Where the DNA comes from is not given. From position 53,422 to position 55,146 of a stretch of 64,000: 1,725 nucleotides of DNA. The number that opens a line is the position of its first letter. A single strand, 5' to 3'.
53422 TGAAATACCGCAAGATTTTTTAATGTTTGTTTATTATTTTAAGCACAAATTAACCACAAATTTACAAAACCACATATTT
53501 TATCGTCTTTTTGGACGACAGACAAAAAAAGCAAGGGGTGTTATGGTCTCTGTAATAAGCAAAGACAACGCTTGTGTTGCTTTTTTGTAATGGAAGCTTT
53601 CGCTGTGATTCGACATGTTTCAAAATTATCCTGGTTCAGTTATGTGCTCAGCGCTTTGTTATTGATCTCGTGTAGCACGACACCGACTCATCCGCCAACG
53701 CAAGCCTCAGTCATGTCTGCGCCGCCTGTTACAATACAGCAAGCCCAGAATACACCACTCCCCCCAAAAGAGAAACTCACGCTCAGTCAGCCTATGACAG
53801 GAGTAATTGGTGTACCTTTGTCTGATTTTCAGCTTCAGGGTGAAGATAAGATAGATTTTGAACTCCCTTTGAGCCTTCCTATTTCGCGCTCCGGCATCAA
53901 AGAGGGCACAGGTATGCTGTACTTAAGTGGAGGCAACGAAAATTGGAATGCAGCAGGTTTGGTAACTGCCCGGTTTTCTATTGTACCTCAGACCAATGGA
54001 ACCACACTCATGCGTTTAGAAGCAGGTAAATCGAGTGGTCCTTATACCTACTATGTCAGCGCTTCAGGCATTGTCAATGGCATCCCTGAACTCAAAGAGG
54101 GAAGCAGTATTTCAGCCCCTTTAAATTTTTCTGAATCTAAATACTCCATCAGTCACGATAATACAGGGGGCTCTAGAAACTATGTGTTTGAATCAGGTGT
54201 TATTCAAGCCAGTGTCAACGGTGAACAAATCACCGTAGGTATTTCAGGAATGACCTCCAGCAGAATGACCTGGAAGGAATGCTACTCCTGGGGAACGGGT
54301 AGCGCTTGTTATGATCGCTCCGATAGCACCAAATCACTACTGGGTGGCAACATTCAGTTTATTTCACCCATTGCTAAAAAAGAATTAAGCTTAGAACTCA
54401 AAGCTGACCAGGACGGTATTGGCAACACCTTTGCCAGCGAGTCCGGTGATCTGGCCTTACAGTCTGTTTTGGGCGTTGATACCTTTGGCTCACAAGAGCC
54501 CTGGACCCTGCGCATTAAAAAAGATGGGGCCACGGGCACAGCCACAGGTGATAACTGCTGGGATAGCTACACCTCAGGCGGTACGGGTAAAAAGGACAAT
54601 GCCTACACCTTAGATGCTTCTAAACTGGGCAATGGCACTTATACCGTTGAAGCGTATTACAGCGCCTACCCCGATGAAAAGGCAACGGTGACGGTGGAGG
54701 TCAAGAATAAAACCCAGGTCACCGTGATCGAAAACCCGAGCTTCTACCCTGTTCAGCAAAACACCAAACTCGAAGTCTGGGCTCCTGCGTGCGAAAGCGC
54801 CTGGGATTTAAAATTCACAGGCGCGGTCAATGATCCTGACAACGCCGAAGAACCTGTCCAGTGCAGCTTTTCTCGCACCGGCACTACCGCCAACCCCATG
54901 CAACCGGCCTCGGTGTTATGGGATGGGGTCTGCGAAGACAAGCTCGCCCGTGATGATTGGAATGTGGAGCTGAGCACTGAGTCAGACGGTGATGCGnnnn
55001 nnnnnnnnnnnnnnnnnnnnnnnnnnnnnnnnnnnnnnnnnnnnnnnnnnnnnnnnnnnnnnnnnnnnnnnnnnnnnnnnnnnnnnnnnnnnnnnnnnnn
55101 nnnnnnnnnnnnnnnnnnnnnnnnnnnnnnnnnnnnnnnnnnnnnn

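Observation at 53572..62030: Candidate Sec/lipoprotein-delivered polymorphic toxin-immunity locus with orphan cassettes in an AT-rich island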

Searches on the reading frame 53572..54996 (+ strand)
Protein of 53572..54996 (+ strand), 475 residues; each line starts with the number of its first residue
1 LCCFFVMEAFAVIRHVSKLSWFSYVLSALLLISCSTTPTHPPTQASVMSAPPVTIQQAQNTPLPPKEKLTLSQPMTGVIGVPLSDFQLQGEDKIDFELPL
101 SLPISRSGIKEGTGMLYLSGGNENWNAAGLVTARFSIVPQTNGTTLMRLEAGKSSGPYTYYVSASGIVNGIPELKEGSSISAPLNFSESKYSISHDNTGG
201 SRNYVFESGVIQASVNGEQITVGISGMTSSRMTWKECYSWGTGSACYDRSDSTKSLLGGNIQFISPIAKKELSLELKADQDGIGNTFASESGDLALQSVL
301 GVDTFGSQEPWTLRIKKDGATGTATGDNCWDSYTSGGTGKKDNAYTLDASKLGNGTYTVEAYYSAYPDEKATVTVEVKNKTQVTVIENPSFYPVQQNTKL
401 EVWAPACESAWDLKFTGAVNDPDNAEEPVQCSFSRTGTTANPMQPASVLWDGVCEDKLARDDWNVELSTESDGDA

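Call 22: find_related_loci(query=A2, collection=genome_contigs, flank=10000)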
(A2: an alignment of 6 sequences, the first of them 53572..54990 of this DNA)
Query A2 (473 aa) in genome_contigs; peptide patterns used: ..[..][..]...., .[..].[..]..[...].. (x = any residue, [..] = any of these).
52 stretches matched a pattern, but none encodes a relative of the query by tblastn (E <= 1e-3).

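Call 23: find_related_loci(query=A2, collection=metagenome_contigs, flank=10000)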
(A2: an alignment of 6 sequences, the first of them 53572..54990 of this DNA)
Query A2 (473 aa) in metagenome_contigs; peptide patterns used: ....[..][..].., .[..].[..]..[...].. (x = any residue, [..] = any of these).
92 stretches matched a pattern, but none encodes a relative of the query by tblastn (E <= 1e-3).

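Call 61: predict_structure(alignment_id=A5)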
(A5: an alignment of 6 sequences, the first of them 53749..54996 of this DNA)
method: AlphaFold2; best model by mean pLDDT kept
length: 416 residues; sequences in the alignment: 6
mean_pLDDT: 68.2   pTM: 0.45
mean pLDDT of the five models: 68.2, 62.7, 61.3, 59.9, 56.9
residues with pLDDT >= 90: 39; 70-90: 198; 50-70: 97; < 50: 82
segments of 3 or more residues with pLDDT < 50: 1-39, 209-217, 219-240, 245-247, 330-332
pLDDT, mean of each block of 10 residues (from residue 1): 31 25 23 34 70 83 81 85 88 87 93 79 92 78 88 84 90 85 81 86 73 43 37 37 54 78 56 74 57 71 69 68 61 57 66 80 72 75 65 74 73 54
secondary structure, 60 per line:
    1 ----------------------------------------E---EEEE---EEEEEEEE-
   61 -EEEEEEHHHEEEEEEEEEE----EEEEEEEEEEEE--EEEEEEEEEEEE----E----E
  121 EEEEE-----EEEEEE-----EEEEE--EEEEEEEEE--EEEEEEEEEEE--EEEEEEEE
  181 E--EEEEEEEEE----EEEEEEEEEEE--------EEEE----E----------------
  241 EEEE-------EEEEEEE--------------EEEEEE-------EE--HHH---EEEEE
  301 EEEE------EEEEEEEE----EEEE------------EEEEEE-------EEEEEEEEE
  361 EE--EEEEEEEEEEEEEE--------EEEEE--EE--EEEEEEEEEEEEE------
elements in order: E45-48 E52-59 E62-67 E71-80 E85-96 E99-110 E120-125 E131-136 E142-146 E149-157 E160-170 E173-181 E184-192 E197-207 E216-219 E241-244 E252-258 E273-278 E296-304 E311-318 E323-326 E339-344 E352-362 E365-378 E387-391 E398-410

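Call 90: fold_search(model_id=the predicted structure, library=pdb)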
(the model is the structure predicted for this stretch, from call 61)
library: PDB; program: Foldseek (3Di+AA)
matches with E <= 10: 927; with E <= 0.001: 4
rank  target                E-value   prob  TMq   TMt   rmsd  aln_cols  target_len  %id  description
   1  9fzn_B                3.1e-05  0.82  0.12  0.13  31.3       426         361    9  25-phosphosteroid lyase (25-PSL) (released 2026-01-14)
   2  9fzn_A                9.0e-05  0.75  0.11  0.13  30.5       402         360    9  25-phosphosteroid lyase (25-PSL) (released 2026-01-14)
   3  9g2i_A                6.7e-04  0.51  0.11  0.12  30.4       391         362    9  25-phosphosteroid lyase + phosphate (released 2026-01-21)
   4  9g4c_B                7.4e-04  0.51  0.12  0.13  30.2       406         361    9  25-phosphosteroid lyase + phosphate + desmost-1,4-diene-3-one (released 2026-01-28)
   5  7q62_A                1.0e-03  0.66  0.16  0.07  33.8       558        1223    8  Structure of TEV cleaved A2ML1 dimer (A2ML1-TT dimer) (released 2022-04-20)
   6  5a59_A                1.9e-03  0.13  0.08  0.04  26.0       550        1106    8  The structure of GH101 E796Q mutant from Streptococcus pneumoniae TIGR4 in complex with T-antigen (released 2015-09-02)
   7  8cml_E                2.0e-03  0.66  0.15  0.11  34.8       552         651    8  Cryo-EM structure of complement C5 in complex with nanobodies UNbC5-1 and UNbC5-2 (released 2023-09-27)
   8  7q1y_A                3.3e-03  0.54  0.15  0.05  33.5       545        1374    9  X-ray structure of human A2ML1 (released 2022-04-20)
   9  6ru5_A                3.6e-03  0.38  0.15  0.11  29.4       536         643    9  human complement C3 in complex with the hC3Nb1 nanobody (released 2019-08-21)
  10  5a57                  4.1e-03  0.10  0.07  0.04  26.1       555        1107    8  The structure of GH101 from Streptococcus pneumoniae TIGR4 in complex with PUGT (released 2015-09-02)
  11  4ktr_A                4.8e-03  0.80  0.11  0.07  19.1       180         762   15  Crystal structure of 2-O-alpha-glucosylglycerol phosphorylase in complex with isofagomine and glycerol (released 2014-05-21)
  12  6hg9_B                5.0e-03  0.57  0.17  0.17  18.6       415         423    9  Crystal Structure of the human IL-17RC ECD in complex with human IL-17F, Crystal form II (released 2020-03-18)
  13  6hg4_B                5.8e-03  0.35  0.14  0.14  19.3       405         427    9  Crystal Structure of the human IL-17RC ECD in complex with human IL-17F (released 2020-03-18)
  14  5a56_A                6.1e-03  0.08  0.08  0.05  25.4       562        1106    8  The structure of GH101 from Streptococcus pneumoniae TIGR4 in complex with 1-O-methyl-T-antigen (released 2015-09-02)
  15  8v2b_B                6.4e-03  0.72  0.18  0.14  21.9       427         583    9  Cryo-EM structure of mouse type II OSM receptor complex: model for full extracellular assembly (released 2024-11-20)
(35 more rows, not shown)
